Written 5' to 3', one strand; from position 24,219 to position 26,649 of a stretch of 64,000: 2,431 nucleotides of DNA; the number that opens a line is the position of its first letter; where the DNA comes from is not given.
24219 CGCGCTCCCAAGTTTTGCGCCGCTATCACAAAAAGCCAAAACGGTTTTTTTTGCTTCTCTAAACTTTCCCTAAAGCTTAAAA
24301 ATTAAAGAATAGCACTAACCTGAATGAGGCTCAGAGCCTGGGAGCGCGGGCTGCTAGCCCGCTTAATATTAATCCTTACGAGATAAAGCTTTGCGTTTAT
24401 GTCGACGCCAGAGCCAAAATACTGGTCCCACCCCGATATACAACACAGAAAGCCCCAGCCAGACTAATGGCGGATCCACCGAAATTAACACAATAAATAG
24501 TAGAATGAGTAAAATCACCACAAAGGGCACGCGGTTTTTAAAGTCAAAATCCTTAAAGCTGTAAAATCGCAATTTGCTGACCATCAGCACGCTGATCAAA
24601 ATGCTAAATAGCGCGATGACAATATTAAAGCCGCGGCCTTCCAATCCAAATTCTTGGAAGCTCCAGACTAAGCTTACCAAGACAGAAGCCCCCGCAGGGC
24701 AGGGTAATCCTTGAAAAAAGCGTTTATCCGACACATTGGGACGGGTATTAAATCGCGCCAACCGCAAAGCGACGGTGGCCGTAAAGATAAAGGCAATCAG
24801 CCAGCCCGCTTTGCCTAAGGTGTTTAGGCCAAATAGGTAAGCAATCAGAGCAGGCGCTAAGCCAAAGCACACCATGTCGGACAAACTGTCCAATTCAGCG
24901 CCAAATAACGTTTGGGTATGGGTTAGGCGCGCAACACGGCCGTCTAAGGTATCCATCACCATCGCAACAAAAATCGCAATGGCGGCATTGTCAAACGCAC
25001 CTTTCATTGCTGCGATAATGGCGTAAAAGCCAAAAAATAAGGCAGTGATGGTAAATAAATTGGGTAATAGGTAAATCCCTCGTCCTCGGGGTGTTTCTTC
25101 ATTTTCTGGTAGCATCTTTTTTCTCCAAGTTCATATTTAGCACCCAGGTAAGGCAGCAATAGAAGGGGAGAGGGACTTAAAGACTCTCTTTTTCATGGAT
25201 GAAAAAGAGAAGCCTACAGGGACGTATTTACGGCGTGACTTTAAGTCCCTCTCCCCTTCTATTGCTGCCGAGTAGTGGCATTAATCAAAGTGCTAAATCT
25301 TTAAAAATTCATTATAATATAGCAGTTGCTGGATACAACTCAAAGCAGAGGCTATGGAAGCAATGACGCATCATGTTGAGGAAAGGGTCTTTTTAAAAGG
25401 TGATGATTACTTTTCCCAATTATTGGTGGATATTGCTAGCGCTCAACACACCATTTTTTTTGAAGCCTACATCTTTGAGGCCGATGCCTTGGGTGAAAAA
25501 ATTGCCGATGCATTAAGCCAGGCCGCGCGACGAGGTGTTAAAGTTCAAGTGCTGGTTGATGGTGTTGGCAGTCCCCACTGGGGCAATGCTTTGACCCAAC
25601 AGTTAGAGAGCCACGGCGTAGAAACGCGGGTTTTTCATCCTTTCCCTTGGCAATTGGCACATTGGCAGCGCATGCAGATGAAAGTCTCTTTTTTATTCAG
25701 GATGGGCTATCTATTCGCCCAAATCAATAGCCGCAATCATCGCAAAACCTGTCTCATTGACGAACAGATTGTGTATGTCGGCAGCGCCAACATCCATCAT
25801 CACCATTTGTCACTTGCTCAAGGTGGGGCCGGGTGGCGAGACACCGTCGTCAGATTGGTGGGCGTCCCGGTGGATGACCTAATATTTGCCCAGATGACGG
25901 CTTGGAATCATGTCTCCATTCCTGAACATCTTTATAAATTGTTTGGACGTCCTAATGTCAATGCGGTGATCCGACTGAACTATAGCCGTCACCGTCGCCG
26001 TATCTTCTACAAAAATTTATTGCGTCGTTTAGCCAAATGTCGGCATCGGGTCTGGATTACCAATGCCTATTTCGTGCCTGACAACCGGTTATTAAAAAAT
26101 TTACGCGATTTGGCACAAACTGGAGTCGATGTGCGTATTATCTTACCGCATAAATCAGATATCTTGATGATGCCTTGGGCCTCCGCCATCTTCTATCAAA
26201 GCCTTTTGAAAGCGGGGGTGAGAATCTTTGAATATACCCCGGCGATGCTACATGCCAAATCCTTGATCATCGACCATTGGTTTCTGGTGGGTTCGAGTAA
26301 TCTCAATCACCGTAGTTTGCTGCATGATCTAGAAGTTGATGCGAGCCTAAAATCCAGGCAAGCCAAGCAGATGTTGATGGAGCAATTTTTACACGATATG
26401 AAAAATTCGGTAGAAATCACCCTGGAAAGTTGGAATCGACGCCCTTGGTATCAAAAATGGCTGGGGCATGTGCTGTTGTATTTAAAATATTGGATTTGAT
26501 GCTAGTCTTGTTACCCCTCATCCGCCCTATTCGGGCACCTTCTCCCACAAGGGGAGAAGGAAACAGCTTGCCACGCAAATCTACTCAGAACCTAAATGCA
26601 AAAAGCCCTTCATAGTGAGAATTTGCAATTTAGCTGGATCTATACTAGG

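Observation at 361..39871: Four-copy hairpin element family (F3) with compensatory changes in two independent stems and a conserved asymmetric core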

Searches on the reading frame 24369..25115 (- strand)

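Call 61: search_protein_families(library=ncbifam, proteins=[window:24369-25115:-], max_evalue=0.00001)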
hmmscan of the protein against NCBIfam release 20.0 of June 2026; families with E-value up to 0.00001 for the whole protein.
window:24369-25115:- (248 aa): 7 families
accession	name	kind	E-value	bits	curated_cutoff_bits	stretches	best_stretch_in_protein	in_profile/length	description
TIGR00473.1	pssA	equivalog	3.6e-35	121.3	107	1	22-184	1-152/153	CDP-diacylglycerol--serine O-phosphatidyltransferase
NF038087.1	arch_ser_synth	exception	4.1e-32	111.6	240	1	17-211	6-197/216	archaetidylserine synthase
TIGR04217.1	archae_ser_T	exception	2e-27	96.4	200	1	16-212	8-196/221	archaetidylserine synthase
NF038086.1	anchor_synt_A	exception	7.2e-14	52.1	200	1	21-234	13-221/222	protein sorting system archaetidylserine synthase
NF040950.1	archin_ph_syn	equivalog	2.8e-11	43.6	180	1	15-111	23-116/191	archaetidylinositol phosphate synthase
NF045886.1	PhCholSynLeg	equivalog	5.3e-09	36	440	1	20-196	21-191/250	phosphatidylcholine synthase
NF045885.1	PhCholSynBorr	equivalog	7.2e-07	29.3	400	1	20-223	14-209/234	phosphatidylcholine synthase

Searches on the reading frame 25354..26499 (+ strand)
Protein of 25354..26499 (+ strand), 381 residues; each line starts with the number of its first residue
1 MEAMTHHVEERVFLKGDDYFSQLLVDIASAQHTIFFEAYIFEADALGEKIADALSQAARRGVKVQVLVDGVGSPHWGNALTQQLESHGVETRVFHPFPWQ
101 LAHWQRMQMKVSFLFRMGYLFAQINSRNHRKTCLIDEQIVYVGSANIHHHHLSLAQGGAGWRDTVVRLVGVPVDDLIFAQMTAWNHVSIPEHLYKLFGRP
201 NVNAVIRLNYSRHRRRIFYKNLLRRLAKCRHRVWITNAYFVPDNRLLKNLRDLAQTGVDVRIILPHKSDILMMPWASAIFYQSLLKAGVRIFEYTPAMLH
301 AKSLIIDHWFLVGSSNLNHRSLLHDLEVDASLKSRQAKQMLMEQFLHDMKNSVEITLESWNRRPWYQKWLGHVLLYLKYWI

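Call 61: search_protein_families(library=ncbifam, proteins=[window:25354-26499:+], max_evalue=0.00001)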
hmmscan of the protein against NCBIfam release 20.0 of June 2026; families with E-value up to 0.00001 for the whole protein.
window:25354-26499:+ (381 aa): 6 families
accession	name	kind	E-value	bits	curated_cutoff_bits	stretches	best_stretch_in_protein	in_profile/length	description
TIGR04265.1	bac_cardiolipin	equivalog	2.2e-71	241.2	290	1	8-370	119-472/483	cardiolipin synthase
NF008427.0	PRK11263.1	equivalog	8.2e-58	196.4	281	1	12-376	13-368/409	cardiolipin synthase ClsB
NF009107.0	PRK12452.1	equivalog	3.4e-48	164.6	787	1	7-367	139-495/509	cardiolipin synthase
NF038319.1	DISARM_DrmC_I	equivalog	1.5e-15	57.4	133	1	27-147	103-203/236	DISARM system phospholipase D-like protein DrmC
NF006946.0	PRK09428.1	equivalog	5.1e-11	42.1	314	0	11-69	28-88/451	CDP-diacylglycerol--serine O-phosphatidyltransferase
NF010492.0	PRK13912.1-3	equivalog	5.2e-06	26.1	297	0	26-69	42-81/178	nuclease NucT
